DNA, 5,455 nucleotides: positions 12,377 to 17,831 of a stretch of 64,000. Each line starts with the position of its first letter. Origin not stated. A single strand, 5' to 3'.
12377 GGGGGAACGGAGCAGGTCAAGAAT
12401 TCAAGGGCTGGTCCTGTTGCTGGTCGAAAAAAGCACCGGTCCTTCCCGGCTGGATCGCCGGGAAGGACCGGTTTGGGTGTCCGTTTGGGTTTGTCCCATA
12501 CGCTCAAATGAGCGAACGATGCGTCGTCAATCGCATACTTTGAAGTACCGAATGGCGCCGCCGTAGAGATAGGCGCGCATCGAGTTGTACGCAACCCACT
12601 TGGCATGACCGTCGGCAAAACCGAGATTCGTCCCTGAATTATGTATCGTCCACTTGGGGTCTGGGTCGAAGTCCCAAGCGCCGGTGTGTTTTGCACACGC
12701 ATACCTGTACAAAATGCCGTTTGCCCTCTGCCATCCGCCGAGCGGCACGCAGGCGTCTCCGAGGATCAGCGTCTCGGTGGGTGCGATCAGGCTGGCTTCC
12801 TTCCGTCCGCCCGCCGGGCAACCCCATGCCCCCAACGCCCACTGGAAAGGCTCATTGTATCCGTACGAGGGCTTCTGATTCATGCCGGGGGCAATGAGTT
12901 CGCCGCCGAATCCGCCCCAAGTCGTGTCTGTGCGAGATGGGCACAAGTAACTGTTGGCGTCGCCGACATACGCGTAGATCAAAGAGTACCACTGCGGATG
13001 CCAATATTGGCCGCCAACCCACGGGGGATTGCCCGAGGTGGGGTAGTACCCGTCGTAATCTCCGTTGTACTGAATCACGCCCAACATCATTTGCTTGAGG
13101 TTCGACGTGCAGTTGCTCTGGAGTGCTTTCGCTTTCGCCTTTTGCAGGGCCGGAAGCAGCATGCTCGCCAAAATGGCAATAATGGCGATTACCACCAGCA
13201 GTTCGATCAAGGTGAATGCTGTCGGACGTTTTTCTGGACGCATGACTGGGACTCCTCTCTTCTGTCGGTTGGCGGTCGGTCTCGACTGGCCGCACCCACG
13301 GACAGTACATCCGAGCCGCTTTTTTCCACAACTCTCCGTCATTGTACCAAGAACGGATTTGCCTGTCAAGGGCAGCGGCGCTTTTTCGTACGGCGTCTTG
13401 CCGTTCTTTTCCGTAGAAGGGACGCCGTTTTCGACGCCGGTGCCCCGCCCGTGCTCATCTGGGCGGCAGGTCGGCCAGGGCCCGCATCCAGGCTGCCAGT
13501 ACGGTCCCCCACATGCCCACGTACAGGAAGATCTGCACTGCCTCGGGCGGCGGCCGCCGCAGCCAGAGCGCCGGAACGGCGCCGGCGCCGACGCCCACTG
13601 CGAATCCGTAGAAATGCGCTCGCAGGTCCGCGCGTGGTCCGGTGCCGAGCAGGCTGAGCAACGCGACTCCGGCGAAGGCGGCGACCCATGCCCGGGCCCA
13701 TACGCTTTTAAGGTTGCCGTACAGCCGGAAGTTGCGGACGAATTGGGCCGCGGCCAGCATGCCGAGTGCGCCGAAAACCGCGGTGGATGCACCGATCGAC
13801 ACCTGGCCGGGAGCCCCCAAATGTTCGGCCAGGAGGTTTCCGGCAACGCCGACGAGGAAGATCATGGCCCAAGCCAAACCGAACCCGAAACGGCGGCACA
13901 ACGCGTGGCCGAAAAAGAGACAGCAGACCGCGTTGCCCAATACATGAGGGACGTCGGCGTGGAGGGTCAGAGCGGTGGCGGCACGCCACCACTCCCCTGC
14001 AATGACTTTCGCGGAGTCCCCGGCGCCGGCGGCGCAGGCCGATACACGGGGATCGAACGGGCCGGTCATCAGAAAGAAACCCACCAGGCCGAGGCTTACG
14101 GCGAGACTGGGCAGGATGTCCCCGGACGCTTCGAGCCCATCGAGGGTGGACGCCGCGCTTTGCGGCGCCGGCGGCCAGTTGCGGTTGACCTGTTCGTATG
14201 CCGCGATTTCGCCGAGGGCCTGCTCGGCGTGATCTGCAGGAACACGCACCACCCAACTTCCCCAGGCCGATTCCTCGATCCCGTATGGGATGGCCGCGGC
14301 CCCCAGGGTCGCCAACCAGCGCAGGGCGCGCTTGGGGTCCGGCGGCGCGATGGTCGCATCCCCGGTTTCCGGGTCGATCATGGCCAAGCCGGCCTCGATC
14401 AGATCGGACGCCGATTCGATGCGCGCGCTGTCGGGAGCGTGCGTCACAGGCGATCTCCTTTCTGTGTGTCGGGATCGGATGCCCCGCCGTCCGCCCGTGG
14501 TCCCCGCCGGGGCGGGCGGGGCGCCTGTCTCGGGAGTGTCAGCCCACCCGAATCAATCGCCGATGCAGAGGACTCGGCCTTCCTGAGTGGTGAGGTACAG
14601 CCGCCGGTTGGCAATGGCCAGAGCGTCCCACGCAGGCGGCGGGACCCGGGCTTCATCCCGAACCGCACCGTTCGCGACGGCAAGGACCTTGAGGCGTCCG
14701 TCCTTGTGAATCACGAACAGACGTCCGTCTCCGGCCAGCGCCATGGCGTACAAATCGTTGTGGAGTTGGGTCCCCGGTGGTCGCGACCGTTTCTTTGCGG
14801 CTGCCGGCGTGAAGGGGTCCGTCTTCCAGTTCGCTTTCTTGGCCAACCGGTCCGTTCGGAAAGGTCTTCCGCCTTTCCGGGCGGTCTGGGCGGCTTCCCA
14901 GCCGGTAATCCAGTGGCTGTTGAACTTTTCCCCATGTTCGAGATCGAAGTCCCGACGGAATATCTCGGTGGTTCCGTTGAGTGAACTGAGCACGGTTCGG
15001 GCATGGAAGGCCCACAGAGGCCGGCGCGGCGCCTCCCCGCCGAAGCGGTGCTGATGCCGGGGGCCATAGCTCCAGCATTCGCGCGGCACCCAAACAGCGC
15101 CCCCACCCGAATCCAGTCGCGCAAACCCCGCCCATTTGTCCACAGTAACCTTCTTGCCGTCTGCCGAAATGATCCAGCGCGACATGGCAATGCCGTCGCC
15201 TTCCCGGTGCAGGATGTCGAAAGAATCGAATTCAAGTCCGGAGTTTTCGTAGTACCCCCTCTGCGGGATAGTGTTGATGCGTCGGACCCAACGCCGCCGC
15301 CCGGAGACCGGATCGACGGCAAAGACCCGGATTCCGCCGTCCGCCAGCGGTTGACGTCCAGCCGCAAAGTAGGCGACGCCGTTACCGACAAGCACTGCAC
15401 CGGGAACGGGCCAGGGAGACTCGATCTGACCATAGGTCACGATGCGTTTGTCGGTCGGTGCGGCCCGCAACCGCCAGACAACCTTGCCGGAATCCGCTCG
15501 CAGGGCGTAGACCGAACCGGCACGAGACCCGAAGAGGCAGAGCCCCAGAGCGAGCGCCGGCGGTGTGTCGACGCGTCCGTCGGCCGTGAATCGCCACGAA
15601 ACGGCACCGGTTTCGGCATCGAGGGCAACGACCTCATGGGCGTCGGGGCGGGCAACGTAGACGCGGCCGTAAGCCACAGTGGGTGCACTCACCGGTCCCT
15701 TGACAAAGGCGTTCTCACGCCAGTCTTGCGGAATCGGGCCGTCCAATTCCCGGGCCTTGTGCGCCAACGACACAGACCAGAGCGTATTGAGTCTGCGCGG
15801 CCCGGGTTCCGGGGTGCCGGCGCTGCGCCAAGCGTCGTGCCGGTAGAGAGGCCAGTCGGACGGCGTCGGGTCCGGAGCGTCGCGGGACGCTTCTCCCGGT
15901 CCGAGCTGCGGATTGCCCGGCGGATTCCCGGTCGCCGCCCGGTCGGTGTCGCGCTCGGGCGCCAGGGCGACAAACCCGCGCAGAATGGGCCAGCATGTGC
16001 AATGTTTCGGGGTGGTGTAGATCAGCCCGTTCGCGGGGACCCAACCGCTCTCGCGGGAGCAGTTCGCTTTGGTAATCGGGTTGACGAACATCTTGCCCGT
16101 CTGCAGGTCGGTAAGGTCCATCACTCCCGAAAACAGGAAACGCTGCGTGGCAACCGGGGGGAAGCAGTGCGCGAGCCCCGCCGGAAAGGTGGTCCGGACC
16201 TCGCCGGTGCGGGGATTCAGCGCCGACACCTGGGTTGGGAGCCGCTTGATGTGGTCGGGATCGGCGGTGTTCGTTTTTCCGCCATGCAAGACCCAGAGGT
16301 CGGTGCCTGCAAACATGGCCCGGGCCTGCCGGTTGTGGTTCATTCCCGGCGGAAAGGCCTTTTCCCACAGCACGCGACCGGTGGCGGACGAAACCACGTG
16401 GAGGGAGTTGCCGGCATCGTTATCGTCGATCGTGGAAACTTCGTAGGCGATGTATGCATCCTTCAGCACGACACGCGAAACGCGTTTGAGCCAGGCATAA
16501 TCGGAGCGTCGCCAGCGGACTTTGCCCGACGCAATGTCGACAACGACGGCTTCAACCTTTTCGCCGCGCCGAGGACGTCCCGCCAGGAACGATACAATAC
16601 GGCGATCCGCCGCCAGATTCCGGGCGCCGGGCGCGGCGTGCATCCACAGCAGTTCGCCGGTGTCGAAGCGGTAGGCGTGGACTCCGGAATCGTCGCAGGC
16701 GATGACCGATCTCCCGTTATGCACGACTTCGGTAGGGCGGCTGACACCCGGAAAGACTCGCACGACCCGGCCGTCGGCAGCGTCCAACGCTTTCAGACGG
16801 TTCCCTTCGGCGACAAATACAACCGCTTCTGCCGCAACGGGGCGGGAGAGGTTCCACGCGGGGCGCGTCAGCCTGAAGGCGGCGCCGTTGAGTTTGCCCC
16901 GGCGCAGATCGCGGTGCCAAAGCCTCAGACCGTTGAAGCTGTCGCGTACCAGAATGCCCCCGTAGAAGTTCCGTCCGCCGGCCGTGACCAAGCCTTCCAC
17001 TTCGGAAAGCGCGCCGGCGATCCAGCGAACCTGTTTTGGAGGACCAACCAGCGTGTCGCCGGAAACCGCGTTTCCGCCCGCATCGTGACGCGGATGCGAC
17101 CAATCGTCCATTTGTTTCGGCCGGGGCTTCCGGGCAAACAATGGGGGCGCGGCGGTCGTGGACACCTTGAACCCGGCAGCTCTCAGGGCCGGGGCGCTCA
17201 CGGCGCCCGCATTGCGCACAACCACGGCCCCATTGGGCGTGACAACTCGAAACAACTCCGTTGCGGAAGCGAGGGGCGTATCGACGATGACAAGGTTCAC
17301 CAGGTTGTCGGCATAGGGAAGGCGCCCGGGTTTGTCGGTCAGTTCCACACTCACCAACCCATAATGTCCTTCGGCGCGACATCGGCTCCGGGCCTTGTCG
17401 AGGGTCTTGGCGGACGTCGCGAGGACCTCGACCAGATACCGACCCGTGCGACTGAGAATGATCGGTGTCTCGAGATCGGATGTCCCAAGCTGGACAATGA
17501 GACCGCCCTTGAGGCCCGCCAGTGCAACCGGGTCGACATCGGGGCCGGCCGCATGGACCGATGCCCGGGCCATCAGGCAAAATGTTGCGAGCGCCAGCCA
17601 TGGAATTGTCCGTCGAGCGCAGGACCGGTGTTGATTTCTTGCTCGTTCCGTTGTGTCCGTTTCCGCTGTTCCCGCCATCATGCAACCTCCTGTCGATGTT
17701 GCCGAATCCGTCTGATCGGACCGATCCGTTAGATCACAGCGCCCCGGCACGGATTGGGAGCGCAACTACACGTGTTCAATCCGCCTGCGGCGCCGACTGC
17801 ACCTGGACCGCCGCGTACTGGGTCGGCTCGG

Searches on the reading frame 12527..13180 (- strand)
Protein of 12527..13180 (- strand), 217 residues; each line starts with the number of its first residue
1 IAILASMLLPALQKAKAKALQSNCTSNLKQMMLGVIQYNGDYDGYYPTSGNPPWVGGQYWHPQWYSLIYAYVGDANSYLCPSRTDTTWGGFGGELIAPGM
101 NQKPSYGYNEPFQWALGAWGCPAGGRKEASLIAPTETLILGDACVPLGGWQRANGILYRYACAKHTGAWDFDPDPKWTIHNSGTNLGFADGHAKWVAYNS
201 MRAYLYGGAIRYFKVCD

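Call 48: search_protein_families(library=pfam, proteins=[window:12527-13180:-], max_evalue=0.1)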
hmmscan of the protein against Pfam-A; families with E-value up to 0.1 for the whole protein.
window:12527-13180:- (217 aa): 1 family
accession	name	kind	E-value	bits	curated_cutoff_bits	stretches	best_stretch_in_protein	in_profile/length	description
PF07596.16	SBP_bac_10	-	4.9e-06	27.2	23.3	1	13-76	1-64/268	Protein of unknown function (DUF1559)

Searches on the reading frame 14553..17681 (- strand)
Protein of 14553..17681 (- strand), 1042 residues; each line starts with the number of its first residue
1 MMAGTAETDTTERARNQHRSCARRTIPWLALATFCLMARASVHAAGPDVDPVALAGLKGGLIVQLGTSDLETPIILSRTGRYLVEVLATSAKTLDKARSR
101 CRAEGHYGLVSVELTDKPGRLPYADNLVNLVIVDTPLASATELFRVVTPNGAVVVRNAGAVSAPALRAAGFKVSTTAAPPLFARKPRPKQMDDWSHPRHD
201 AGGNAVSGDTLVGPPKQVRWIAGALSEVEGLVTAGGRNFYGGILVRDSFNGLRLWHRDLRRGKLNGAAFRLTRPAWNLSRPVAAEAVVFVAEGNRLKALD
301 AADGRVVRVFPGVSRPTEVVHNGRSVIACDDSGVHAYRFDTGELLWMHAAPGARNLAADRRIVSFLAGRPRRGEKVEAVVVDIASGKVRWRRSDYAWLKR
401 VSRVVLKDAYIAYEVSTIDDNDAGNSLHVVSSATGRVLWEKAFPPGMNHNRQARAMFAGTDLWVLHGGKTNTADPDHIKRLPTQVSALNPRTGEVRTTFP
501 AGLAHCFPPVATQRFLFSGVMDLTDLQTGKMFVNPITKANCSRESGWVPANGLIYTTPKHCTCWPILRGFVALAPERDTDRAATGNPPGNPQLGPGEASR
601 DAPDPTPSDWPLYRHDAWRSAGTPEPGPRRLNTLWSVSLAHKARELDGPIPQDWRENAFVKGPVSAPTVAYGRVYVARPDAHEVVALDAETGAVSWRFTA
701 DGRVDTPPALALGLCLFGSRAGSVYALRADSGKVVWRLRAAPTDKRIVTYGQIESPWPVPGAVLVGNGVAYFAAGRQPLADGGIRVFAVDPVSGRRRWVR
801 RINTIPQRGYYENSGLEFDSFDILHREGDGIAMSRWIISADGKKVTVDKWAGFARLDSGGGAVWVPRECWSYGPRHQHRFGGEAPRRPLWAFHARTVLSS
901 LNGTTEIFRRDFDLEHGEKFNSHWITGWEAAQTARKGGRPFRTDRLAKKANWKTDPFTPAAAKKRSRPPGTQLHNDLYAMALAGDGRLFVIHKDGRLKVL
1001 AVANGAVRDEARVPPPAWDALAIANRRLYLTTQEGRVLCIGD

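Call 48: search_protein_families(library=pfam, proteins=[window:14553-17681:-], max_evalue=0.1)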
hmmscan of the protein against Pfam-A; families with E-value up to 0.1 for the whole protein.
window:14553-17681:- (1042 aa): 3 families
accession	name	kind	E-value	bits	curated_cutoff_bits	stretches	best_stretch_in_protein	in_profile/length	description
PF13360.13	PQQ_2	-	7.3e-31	108.1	27.6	3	633-806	15-149/233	Outer membrane protein assembly factor BamB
PF13570.13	Beta-prop_ACSF4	-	5.1e-09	36.4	133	1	680-739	27-88/329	Beta-alanine-activating enzyme, beta-propeller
PF01011.28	PQQ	-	5.9e-08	32.3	26.7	1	664-703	50-88/595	Glucose/ethanol/alcohol dehydrogenase, beta-propeller domain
